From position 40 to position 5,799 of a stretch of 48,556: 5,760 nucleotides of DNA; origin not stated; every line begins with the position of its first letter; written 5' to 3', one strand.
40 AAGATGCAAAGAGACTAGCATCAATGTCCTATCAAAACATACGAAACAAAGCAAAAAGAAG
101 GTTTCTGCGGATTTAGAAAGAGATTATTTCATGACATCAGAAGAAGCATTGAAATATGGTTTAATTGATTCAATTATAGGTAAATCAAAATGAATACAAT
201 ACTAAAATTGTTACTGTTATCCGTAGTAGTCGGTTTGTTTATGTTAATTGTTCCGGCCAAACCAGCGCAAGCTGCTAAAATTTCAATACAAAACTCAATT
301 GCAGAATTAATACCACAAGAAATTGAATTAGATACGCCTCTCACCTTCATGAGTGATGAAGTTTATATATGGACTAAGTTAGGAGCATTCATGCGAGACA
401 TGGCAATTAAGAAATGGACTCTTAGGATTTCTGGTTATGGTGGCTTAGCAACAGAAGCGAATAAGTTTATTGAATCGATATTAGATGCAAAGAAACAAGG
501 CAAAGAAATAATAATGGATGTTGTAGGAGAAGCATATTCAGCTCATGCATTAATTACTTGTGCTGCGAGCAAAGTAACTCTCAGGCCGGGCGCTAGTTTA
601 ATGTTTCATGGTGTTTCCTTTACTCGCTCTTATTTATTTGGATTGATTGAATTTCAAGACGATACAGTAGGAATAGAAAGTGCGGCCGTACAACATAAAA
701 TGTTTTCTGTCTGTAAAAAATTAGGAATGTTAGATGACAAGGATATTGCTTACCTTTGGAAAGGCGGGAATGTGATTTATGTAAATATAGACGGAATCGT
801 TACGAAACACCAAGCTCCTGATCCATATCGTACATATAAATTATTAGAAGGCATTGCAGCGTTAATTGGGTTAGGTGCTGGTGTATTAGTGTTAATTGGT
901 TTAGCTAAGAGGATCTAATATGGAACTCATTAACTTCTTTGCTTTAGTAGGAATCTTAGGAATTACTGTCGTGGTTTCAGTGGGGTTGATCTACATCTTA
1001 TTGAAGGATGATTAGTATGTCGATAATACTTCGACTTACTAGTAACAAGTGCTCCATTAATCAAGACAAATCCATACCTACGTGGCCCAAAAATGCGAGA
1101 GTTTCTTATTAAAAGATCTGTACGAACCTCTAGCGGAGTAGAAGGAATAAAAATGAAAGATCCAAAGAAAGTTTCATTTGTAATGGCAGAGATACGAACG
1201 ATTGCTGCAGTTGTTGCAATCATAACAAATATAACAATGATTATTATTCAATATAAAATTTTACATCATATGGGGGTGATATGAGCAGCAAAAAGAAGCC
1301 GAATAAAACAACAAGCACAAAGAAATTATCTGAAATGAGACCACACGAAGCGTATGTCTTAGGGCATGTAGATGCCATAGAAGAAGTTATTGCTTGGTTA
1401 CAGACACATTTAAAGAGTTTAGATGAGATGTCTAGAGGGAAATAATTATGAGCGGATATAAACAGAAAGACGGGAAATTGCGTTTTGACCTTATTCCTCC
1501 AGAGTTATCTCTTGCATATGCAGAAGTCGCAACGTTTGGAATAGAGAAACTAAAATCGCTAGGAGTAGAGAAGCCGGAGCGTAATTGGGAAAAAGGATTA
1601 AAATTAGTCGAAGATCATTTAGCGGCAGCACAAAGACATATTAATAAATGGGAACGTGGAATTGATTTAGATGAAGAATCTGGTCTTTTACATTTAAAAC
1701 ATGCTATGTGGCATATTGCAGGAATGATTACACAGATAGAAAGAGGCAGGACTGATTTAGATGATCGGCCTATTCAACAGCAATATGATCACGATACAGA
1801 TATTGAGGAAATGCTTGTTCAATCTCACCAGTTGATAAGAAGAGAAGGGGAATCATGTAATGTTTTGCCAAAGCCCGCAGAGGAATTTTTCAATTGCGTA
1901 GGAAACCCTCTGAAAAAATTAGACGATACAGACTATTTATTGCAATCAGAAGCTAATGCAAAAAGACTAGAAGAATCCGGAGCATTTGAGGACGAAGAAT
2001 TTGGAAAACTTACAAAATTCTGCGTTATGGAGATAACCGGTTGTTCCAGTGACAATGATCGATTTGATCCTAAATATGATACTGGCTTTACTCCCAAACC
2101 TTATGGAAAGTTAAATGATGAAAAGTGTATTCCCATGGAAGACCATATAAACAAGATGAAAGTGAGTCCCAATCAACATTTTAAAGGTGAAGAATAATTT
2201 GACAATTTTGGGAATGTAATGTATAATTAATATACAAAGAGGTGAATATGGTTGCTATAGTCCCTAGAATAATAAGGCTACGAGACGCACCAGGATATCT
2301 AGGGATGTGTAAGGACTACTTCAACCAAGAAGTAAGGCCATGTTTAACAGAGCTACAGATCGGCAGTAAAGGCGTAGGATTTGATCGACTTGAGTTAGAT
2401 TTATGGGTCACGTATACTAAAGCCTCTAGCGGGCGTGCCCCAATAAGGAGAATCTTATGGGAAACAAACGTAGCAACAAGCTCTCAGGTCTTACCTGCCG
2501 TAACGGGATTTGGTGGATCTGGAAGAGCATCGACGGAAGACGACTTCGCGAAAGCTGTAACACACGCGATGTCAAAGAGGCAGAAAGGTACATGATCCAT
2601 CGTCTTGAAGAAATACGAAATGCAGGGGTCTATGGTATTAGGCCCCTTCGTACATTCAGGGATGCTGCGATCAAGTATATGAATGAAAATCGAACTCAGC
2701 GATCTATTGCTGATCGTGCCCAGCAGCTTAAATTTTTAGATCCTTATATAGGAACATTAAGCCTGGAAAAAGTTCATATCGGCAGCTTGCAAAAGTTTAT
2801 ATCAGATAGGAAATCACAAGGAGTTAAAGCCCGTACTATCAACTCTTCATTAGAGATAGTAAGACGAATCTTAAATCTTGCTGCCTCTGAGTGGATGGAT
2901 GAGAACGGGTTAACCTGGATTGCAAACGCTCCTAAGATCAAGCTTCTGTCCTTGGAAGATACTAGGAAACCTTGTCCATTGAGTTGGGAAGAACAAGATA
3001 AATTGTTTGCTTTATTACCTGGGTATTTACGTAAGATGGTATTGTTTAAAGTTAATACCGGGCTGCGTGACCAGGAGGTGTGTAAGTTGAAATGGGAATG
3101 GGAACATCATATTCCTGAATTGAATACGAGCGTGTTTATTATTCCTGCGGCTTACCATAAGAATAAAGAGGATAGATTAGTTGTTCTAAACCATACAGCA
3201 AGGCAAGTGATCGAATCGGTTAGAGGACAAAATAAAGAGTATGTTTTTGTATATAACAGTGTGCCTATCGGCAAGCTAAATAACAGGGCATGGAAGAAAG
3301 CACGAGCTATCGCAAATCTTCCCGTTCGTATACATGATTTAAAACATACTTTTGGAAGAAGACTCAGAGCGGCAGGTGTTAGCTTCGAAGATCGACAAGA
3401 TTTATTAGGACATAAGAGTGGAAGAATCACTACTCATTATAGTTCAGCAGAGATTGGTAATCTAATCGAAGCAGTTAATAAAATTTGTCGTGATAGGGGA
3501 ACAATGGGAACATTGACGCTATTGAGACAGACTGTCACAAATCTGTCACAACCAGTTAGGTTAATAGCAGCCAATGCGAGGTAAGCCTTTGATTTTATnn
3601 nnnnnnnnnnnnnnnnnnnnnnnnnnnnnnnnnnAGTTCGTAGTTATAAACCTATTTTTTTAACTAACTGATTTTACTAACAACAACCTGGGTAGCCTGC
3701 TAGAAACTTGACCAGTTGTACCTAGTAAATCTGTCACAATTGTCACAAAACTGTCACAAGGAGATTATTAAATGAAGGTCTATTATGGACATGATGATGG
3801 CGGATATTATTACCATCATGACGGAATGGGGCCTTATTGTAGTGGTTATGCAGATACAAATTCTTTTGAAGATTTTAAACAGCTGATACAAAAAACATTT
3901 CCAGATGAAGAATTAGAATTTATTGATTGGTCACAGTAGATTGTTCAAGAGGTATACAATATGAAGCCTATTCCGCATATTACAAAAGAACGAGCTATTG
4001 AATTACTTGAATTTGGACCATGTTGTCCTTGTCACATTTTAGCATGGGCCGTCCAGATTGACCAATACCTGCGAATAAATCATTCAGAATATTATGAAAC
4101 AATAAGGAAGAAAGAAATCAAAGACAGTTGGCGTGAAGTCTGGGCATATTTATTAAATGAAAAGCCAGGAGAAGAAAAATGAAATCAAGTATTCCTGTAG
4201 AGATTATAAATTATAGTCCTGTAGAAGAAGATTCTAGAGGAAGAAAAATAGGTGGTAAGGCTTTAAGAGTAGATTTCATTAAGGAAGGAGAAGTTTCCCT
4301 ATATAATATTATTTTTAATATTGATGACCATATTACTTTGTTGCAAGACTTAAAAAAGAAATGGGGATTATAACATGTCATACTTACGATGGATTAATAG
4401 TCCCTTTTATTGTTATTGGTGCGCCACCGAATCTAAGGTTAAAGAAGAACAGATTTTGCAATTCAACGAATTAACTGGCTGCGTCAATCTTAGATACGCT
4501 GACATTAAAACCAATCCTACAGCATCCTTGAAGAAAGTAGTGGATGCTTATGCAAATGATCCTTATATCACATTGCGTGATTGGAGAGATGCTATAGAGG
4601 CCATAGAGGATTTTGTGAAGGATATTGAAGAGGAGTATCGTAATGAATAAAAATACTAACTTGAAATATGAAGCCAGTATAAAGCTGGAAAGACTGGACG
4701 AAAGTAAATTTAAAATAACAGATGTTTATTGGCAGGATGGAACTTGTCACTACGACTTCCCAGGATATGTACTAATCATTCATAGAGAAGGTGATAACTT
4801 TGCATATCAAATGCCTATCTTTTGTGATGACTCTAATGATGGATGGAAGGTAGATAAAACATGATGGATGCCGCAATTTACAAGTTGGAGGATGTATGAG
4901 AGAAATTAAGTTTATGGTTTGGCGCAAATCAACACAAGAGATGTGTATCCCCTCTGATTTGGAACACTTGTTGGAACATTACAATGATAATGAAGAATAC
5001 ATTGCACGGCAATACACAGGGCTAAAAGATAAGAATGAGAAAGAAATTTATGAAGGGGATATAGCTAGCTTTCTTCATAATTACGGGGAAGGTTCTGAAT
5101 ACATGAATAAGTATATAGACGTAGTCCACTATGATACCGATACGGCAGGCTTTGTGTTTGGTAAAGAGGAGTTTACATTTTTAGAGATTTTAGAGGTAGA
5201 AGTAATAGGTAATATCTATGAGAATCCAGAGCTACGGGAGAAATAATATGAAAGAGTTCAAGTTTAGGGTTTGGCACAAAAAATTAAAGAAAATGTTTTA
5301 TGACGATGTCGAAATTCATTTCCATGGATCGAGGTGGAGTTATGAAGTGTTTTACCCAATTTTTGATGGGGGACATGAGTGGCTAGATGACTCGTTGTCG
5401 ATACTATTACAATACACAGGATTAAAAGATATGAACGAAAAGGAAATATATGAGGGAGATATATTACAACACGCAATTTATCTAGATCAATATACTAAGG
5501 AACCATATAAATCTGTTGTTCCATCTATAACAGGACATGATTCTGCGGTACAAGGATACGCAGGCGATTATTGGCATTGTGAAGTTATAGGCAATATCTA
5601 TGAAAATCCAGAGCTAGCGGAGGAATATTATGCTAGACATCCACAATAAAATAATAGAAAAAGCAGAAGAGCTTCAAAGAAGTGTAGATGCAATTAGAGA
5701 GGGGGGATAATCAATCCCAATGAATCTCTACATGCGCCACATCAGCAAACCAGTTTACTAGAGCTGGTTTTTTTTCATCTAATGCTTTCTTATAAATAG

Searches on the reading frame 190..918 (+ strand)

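Call 73: search_protein_families(library=phrogs, proteins=[window:190-918:+], max_evalue=0.001)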
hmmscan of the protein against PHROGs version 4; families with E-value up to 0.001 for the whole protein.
window:190-918:+ (242 aa): 4 families
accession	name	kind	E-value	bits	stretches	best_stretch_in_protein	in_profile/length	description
phrog_53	-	head and packaging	9.3e-07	29.4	1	53-143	97-193/583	head maturation protease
phrog_1827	-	other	1.5e-06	28.7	1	77-145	56-121/202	ATP-dependent protease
phrog_1684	-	head and packaging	0.00014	22.5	1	63-143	62-139/284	head maturation protease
phrog_94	-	head and packaging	0.00053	20.6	1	67-143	111-184/622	head maturation protease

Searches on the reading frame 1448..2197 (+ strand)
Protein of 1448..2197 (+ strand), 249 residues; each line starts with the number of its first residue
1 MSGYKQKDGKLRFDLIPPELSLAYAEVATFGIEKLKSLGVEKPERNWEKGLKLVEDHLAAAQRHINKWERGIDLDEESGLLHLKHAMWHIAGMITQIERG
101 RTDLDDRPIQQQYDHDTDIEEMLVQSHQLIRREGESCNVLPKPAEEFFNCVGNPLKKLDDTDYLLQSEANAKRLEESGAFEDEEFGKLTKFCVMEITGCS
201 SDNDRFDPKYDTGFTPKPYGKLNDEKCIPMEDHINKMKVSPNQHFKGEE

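Call 73: search_protein_families(library=phrogs, proteins=[window:1448-2197:+], max_evalue=0.001)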
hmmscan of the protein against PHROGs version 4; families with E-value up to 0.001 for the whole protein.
window:1448-2197:+ (249 aa): 9 families
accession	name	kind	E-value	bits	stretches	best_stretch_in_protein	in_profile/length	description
phrog_801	-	DNA, RNA and nucleotide metabolism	6.2e-26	93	1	2-111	99-200/476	dATP / dGTP pyrophosphohydrolase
phrog_2252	-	lysis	5.5e-18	66.7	1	8-116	110-210/285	endolysin; inhibits RNA polymerase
phrog_37590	-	unknown function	5e-13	49.8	1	3-107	45-152/341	-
phrog_11257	-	unknown function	1.4e-12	49.1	1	5-122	15-124/200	-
phrog_16254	-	unknown function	1.5e-11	45.3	1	3-125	19-135/377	-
phrog_19680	-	unknown function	5e-09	37.5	1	2-89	89-172/188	-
phrog_5332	-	unknown function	3.8e-07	30.8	1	12-109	124-212/215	-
phrog_5033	-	lysis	5.7e-07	30.6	1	3-88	78-159/178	endolysin; inhibits RNA polymerase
phrog_18716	-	unknown function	3.5e-05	25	1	6-107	19-106/114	-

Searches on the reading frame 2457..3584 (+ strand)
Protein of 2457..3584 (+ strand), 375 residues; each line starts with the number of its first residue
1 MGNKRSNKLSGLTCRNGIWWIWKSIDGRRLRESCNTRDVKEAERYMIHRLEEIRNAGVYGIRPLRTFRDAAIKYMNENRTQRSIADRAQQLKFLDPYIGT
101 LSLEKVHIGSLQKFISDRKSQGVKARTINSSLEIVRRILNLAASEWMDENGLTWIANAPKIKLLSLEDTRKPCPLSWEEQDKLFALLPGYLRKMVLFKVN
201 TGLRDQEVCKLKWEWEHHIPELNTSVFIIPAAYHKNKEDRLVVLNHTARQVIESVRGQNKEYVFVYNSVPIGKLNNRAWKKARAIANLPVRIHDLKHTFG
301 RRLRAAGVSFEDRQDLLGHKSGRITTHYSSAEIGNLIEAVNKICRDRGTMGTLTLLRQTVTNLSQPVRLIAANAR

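Call 73: search_protein_families(library=phrogs, proteins=[window:2457-3584:+], max_evalue=0.001)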
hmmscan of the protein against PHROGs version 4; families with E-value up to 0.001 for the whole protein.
window:2457-3584:+ (375 aa): 6 families
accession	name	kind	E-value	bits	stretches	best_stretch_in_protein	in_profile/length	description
phrog_1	-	integration and excision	8.5e-42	145.2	1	15-343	120-447/611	integrase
phrog_216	-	integration and excision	2.2e-19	70.7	1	177-330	58-223/301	integrase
phrog_9176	-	unknown function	5.1e-05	24.6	1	12-105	3-97/139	-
phrog_35951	-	unknown function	5.4e-05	24.6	1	275-354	5-85/97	-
phrog_7685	-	integration and excision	0.00019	22.1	1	258-341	148-236/240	integrase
phrog_10426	-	integration and excision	0.00062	20.6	0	12-103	3-95/193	integrase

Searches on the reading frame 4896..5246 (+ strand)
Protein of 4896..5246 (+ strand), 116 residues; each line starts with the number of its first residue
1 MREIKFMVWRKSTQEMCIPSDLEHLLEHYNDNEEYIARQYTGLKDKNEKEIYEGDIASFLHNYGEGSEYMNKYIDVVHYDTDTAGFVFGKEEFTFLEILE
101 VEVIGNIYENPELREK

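Call 73: search_protein_families(library=phrogs, proteins=[window:4896-5246:+], max_evalue=0.001)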
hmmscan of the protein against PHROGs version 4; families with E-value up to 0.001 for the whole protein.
window:4896-5246:+ (116 aa): 3 families
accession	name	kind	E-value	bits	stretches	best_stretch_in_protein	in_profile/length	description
phrog_98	-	unknown function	7.3e-29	101.7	1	1-115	25-151/208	-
phrog_8684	-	unknown function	1.6e-14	55.2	1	39-115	63-161/164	-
phrog_9246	-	unknown function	4e-05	24.8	1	33-57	49-73/82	-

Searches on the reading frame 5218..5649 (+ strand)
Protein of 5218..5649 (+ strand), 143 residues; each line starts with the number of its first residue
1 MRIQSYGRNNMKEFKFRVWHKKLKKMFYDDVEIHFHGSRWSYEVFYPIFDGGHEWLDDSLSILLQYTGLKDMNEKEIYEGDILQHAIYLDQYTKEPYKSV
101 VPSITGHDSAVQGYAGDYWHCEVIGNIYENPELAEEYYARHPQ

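Call 73: search_protein_families(library=phrogs, proteins=[window:5218-5649:+], max_evalue=0.001)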
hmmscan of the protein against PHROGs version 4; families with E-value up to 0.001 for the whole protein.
window:5218-5649:+ (143 aa): 5 families
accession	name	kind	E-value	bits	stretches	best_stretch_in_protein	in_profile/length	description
phrog_98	-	unknown function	2.6e-32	113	1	7-137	21-153/208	-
phrog_8684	-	unknown function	1.7e-12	48.6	1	65-98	63-96/164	-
phrog_24347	-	unknown function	1.2e-07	32.2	1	9-134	129-241/245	-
phrog_9246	-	unknown function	2.8e-07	31.7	1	15-85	4-75/82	-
phrog_9107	-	unknown function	0.00017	22.2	1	14-90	9-86/209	-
